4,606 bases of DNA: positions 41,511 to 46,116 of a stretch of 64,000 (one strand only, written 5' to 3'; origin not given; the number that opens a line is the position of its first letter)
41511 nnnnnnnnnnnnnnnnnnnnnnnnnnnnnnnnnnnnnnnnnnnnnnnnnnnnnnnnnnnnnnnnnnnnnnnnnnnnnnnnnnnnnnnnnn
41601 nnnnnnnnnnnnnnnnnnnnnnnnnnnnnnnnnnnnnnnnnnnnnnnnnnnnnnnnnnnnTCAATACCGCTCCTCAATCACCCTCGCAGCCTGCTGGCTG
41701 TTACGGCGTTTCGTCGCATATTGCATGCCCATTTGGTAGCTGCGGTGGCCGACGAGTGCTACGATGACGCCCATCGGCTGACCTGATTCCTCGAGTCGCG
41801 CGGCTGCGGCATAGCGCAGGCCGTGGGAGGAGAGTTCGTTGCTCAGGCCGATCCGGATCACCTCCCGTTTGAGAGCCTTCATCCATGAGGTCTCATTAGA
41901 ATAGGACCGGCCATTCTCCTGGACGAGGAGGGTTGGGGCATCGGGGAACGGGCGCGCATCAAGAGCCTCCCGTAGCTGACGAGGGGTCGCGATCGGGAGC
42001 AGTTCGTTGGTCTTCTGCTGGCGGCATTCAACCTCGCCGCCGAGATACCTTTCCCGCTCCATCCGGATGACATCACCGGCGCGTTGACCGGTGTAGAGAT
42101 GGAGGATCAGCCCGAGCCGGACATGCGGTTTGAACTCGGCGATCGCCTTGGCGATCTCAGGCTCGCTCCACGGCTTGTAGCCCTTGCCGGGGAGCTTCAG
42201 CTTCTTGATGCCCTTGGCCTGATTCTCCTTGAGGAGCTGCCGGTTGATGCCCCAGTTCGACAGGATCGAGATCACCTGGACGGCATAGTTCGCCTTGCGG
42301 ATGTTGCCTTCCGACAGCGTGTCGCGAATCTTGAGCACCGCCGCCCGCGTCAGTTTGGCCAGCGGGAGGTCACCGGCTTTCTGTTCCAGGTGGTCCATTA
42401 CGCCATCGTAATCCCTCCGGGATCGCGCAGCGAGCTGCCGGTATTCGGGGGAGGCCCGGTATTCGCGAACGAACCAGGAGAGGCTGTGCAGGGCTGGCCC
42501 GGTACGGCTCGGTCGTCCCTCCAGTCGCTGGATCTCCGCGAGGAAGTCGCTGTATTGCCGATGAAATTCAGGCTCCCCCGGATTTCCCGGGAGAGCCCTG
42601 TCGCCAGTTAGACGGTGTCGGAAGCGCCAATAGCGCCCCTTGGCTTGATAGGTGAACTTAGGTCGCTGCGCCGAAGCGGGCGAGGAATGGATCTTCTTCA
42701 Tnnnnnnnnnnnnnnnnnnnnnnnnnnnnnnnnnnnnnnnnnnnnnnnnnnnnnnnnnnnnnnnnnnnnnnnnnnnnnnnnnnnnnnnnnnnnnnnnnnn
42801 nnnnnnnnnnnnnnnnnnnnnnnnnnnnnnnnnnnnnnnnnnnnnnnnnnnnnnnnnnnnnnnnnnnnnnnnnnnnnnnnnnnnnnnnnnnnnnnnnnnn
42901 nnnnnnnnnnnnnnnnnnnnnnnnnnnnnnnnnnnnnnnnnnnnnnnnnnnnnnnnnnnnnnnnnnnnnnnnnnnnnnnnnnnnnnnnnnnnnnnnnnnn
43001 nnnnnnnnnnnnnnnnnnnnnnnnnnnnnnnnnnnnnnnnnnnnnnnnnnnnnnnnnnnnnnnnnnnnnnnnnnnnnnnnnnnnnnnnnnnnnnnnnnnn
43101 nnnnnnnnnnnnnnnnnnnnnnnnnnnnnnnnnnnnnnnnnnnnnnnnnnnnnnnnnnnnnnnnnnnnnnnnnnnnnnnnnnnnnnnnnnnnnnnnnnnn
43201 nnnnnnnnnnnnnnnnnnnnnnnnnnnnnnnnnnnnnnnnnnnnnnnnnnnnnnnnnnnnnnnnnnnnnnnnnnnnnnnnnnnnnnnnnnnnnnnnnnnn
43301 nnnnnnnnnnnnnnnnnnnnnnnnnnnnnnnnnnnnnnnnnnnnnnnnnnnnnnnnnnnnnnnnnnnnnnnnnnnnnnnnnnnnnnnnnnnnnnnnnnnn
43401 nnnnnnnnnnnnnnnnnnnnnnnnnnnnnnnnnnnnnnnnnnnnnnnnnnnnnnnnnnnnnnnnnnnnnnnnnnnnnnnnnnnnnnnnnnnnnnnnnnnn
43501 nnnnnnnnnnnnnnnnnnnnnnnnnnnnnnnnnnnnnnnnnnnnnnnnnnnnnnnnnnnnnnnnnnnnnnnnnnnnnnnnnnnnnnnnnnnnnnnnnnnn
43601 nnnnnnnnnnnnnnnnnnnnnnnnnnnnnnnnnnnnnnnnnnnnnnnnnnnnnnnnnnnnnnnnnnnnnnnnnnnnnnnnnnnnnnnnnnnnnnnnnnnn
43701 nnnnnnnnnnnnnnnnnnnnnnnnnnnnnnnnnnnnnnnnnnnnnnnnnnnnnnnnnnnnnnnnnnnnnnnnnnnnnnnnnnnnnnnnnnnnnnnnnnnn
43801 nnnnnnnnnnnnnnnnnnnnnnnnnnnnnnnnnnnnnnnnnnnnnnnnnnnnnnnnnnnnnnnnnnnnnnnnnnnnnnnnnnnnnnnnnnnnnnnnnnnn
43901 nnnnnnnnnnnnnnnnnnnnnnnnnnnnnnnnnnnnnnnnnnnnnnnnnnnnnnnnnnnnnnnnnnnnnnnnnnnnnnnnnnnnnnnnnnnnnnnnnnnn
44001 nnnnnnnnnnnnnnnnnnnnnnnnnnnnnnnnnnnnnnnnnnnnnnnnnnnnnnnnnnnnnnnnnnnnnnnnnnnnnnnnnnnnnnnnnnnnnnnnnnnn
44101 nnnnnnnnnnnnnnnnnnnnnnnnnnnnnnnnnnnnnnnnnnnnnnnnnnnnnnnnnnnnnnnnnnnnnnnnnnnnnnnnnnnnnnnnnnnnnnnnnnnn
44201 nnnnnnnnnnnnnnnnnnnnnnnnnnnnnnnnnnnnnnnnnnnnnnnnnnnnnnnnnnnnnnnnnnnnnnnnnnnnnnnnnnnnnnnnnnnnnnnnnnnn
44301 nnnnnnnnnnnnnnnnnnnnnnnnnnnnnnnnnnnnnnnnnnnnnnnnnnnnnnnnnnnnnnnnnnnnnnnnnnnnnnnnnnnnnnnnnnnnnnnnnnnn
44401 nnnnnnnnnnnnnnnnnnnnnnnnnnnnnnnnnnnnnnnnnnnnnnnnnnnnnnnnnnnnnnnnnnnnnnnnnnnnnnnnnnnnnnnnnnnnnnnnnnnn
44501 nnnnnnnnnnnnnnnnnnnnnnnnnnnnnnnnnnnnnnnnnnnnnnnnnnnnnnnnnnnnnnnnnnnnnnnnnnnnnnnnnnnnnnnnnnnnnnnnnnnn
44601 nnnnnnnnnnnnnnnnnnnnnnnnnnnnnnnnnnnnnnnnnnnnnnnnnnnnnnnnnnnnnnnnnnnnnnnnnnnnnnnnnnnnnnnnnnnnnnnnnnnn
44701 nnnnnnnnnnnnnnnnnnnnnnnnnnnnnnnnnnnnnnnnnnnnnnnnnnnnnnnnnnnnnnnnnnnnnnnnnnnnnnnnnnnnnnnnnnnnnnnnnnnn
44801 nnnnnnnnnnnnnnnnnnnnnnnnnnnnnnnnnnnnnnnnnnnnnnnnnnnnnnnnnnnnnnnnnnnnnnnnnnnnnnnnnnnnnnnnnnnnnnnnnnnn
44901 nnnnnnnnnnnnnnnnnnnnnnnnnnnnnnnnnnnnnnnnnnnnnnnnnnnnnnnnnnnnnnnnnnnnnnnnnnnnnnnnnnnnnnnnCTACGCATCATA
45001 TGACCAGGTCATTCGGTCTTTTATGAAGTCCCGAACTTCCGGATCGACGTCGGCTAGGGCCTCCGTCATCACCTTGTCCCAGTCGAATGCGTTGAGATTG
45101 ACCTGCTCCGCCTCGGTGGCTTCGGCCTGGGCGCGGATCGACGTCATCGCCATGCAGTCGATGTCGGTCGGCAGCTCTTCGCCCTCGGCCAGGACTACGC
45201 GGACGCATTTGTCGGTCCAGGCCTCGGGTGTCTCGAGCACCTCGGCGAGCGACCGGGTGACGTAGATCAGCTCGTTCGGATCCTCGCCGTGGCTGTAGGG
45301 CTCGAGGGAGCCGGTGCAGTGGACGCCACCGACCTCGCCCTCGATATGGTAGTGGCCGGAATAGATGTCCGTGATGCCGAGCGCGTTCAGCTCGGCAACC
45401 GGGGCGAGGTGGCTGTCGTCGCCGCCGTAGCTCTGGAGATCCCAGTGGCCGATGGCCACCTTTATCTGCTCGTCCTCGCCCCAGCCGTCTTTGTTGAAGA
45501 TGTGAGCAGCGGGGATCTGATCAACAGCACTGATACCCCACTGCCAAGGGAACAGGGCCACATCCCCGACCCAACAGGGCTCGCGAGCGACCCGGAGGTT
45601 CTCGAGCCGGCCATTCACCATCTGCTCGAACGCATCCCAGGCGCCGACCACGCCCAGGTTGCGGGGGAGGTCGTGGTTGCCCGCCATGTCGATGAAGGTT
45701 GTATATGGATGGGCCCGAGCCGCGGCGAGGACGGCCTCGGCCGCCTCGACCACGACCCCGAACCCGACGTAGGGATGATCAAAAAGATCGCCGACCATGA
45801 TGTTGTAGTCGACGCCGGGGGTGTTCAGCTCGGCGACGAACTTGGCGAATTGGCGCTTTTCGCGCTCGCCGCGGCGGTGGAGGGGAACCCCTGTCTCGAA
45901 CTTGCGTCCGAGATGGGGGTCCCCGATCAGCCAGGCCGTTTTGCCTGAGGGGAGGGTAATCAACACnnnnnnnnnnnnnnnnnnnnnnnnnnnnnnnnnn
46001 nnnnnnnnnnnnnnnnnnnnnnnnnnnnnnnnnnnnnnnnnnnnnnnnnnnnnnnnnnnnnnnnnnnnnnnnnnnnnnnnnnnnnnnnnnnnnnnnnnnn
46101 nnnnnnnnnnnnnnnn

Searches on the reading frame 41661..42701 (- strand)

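Call 27: search_protein_families(library=phrogs, proteins=[window:41661-42701:-], max_evalue=0.00001)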
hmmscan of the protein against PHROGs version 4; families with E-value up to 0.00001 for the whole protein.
window:41661-42701:- (346 aa): 3 families
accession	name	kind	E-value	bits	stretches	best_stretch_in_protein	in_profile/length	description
phrog_1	-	integration and excision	2.4e-29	104.1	1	18-337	117-441/611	integrase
phrog_216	-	integration and excision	2.1e-10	41.2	1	142-335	20-228/301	integrase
phrog_7244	-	integration and excision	8e-07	29.6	1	15-233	13-237/263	integrase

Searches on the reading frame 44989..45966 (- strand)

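Call 28: search_protein_families(library=phrogs, proteins=[window:44989-45966:-], max_evalue=0.00001)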
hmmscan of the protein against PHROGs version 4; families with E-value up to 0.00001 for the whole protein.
window:44989-45966:- (325 aa): 1 family
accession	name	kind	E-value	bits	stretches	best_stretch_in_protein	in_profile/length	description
phrog_100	-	DNA, RNA and nucleotide metabolism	2.9e-15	56.8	1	12-229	32-240/989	SbcD-like subunit of palindrome specific endonuclease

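Call 58: search_protein_families(library=pfam, proteins=[window:44989-45966:-], max_evalue=0.001)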
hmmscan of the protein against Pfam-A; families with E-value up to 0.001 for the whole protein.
window:44989-45966:- (325 aa): 0 families
